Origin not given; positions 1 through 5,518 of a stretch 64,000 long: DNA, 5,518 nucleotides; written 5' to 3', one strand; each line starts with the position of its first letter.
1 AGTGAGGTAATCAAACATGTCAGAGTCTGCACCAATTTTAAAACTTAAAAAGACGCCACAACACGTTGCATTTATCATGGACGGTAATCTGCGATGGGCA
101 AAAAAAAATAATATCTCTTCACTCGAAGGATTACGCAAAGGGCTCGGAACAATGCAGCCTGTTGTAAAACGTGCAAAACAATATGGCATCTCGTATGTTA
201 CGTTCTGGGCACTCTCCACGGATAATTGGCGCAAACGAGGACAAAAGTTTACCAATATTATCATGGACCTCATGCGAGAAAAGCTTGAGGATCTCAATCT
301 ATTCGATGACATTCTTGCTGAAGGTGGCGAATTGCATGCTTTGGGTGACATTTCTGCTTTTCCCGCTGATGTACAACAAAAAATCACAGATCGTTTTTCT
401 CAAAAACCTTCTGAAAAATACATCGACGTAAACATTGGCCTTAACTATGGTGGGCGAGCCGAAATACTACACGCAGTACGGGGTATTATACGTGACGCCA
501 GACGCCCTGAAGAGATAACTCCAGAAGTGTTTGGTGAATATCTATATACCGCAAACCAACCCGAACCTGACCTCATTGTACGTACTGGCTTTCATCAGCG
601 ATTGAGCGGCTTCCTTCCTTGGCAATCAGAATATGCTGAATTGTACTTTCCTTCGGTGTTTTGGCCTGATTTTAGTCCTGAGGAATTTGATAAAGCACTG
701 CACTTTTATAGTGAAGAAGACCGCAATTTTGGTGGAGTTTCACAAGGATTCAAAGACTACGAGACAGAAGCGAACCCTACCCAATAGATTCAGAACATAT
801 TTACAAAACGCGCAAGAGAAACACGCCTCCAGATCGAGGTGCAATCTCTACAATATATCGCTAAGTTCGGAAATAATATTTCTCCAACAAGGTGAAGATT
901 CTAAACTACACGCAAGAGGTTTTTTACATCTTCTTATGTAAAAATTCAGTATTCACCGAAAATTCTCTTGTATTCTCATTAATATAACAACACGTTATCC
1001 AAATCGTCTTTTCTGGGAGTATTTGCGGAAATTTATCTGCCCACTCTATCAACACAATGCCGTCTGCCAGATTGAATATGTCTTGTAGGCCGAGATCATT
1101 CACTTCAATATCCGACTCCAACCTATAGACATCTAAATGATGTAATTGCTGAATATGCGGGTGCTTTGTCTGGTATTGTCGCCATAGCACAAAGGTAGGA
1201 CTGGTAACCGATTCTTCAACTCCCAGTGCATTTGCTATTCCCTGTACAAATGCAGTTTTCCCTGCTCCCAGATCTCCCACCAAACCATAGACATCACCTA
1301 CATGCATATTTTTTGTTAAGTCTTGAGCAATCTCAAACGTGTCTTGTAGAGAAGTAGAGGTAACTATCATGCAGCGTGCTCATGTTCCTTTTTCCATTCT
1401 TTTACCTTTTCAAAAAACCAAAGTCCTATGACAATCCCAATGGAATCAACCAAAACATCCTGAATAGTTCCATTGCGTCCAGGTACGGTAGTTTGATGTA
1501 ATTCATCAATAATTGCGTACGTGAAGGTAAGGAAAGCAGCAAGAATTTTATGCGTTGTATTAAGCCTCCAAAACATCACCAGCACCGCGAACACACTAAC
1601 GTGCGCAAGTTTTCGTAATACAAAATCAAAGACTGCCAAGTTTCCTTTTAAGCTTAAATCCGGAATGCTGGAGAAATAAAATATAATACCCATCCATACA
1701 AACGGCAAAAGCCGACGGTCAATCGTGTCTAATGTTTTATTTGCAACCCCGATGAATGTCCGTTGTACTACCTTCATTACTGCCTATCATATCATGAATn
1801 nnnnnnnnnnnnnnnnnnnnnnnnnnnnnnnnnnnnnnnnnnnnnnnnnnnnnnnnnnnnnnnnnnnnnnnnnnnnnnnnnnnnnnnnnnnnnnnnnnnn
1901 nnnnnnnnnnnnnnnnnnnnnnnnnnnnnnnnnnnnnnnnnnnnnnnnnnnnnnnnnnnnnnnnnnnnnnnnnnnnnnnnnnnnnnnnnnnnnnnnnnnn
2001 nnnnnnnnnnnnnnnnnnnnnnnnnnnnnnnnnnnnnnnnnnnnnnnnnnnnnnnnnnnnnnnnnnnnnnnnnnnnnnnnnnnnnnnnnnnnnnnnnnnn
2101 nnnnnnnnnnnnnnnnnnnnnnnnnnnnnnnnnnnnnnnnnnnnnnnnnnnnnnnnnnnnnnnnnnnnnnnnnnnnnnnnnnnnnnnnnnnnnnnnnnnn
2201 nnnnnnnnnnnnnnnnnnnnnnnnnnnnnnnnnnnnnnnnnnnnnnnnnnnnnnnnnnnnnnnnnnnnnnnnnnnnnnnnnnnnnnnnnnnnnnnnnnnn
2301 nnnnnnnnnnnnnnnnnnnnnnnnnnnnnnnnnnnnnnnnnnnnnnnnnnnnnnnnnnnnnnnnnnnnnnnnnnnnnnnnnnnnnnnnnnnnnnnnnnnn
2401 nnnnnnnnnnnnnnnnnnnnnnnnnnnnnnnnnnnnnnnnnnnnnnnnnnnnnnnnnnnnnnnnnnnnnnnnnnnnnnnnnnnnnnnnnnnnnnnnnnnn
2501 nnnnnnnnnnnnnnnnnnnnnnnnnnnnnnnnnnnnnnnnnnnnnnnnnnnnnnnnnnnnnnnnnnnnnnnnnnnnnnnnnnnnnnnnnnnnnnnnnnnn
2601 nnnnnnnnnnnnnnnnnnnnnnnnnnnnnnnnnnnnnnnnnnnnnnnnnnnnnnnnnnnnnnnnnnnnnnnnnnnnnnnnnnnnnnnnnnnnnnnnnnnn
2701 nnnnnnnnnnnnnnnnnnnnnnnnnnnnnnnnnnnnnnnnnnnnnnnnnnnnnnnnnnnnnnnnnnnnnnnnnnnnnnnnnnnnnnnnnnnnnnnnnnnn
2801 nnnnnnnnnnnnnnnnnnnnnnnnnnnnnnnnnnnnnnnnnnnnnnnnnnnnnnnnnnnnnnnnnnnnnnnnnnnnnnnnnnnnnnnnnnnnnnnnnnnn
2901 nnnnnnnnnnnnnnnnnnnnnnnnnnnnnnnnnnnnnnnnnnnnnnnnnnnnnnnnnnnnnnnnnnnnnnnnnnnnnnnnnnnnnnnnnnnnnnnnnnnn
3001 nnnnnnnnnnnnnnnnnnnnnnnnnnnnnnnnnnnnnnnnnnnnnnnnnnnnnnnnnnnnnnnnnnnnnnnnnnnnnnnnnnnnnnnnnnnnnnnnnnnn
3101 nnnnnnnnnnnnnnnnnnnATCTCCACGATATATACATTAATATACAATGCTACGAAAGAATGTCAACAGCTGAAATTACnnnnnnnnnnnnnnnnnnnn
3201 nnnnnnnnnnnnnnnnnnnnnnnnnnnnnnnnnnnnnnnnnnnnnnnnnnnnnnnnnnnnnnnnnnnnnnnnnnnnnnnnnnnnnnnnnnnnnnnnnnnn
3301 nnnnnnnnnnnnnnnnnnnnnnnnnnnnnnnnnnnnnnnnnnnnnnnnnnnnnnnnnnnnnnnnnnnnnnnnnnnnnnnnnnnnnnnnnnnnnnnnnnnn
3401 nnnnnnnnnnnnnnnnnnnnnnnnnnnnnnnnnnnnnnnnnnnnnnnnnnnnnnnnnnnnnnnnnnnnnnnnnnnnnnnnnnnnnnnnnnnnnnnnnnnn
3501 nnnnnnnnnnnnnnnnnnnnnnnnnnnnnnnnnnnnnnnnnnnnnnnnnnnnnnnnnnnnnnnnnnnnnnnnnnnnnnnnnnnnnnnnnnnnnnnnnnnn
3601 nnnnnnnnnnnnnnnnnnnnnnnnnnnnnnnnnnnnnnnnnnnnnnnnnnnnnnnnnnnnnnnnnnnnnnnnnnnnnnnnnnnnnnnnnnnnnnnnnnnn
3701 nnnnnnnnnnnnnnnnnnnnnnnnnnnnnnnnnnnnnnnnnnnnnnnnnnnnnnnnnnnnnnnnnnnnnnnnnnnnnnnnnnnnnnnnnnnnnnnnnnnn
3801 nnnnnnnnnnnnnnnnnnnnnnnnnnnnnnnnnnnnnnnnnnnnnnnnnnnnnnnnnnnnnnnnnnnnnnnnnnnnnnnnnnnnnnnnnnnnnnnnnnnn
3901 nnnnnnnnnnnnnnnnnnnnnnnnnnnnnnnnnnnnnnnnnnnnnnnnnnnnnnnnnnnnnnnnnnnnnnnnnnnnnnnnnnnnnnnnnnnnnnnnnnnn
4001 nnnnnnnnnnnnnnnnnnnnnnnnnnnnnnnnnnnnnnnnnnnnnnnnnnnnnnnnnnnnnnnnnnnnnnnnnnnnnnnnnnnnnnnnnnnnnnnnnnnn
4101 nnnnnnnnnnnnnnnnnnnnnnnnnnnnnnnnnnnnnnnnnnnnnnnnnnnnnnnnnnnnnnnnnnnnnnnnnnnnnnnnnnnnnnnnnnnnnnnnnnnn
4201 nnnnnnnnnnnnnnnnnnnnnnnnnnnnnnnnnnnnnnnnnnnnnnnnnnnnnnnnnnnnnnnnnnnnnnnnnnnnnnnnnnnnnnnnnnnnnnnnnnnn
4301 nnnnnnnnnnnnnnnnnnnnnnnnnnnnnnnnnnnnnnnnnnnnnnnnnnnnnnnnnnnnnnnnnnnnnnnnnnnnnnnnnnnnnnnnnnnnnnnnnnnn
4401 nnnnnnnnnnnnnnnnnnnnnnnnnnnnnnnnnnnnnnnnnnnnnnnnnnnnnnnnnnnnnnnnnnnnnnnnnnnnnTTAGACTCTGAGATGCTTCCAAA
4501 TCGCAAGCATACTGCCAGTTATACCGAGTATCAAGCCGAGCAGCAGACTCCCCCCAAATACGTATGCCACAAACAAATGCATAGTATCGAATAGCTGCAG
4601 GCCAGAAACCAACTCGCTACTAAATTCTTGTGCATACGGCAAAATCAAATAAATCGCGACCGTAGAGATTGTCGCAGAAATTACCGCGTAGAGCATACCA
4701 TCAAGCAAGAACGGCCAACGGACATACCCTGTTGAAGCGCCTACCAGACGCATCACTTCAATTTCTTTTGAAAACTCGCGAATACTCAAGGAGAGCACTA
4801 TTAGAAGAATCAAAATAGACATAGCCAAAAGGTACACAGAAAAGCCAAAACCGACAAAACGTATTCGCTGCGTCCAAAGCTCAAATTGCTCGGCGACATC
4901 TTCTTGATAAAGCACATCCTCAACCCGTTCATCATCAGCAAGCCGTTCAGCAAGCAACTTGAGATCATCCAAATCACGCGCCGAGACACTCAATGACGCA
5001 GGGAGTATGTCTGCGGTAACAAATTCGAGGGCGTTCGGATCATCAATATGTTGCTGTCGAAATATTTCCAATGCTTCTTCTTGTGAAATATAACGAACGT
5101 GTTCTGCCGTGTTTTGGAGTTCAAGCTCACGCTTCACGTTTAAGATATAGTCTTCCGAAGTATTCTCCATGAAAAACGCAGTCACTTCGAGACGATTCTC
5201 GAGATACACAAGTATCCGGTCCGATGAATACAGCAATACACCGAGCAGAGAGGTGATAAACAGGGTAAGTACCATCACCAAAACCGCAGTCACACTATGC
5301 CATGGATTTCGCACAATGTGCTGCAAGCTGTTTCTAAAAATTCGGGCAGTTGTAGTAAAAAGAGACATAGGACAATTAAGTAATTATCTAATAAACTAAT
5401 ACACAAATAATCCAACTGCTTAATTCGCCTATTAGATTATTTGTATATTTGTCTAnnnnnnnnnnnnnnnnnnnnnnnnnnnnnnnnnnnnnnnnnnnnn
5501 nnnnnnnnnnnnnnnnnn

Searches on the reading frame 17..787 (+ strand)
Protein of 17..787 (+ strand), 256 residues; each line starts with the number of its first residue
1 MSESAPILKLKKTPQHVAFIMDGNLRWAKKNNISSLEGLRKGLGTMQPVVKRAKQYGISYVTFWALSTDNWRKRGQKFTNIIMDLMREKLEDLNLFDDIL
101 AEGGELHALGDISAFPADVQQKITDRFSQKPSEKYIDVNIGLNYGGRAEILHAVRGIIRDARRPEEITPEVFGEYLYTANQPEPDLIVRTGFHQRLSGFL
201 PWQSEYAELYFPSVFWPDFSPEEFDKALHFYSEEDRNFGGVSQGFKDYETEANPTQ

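Call 64: search_protein_families(library=pfam, proteins=[window:17-787:+], max_evalue=0.00001)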
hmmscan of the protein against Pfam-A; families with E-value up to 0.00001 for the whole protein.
window:17-787:+ (256 aa): 1 family
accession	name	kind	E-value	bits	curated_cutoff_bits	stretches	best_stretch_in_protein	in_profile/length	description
PF01255.24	Prenyltransf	-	1.2e-60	205.2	27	1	20-239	1-219/219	Putative undecaprenyl diphosphate synthase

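Call 81: find_encoding_contigs(protein=window:17-787:+, flank=10000, max_places=4)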
Protein window:17-787:+ (256 aa): 3 contigs read that carry it; 2 places shown.
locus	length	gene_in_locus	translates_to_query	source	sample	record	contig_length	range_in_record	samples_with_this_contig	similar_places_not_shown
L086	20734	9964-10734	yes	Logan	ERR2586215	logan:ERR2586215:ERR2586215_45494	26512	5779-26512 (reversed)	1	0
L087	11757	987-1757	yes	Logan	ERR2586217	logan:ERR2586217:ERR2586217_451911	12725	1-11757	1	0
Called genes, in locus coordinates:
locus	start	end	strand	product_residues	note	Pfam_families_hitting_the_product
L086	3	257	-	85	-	?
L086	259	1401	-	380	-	PF13439:Glyco_transf_4, PF13579:Glyco_trans_4_4 (weak), PF20706:GT4-conflict, PF00534:Glycos_transf_1, PF13692:Glyco_trans_1_4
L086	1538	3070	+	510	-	PF13231:PMT_2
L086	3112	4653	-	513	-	-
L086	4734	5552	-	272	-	PF03721:UDPG_MGDP_dh_N, PF00984:UDPG_MGDP_dh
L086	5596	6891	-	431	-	PF00070:Pyr_redox (faint), PF02737:3HCDH_N (weak), PF03721:UDPG_MGDP_dh_N, PF00984:UDPG_MGDP_dh, PF03720:UDPG_MGDP_dh_C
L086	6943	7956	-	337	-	PF01073:3Beta_HSD, PF01370:Epimerase, PF02719:Polysacc_synt_2, PF04321:RmlD_sub_bind, PF13460:NAD_binding_10 (weak), PF16363:GDP_Man_Dehyd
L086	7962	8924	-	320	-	PF01073:3Beta_HSD, PF01370:Epimerase, PF02719:Polysacc_synt_2 (weak), PF16363:GDP_Man_Dehyd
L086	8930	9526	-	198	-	PF18915:DUF5667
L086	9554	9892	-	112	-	PF00814:TsaD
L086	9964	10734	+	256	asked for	PF01255:Prenyltransf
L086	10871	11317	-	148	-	PF02367:TsaE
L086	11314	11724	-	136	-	PF04892:VanZ-LLP1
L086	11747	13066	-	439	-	PF01336:tRNA_anti-codon (faint)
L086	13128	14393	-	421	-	PF01551:Peptidase_M23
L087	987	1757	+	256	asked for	PF01255:Prenyltransf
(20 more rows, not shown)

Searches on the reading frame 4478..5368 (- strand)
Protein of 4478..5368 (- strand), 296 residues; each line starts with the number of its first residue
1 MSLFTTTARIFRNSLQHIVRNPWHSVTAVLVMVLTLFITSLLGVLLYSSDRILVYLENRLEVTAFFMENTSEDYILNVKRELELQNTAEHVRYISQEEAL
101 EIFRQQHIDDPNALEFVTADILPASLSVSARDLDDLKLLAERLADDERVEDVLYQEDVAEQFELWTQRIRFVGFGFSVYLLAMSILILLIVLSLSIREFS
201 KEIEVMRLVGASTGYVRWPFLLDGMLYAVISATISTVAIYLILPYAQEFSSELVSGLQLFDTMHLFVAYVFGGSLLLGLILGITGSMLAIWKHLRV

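Call 64: search_protein_families(library=pfam, proteins=[window:4478-5368:-], max_evalue=0.00001)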
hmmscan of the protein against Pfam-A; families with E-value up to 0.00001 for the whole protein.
window:4478-5368:- (296 aa): 2 families
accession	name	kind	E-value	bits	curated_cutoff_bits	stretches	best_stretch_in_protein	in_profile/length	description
PF18075.7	FtsX_ECD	-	9.2e-15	55.5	23.5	1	60-152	1-96/96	FtsX extracellular domain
PF02687.27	FtsX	-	7.7e-12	45.8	25.5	1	176-293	3-115/120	FtsX-like permease C-terminal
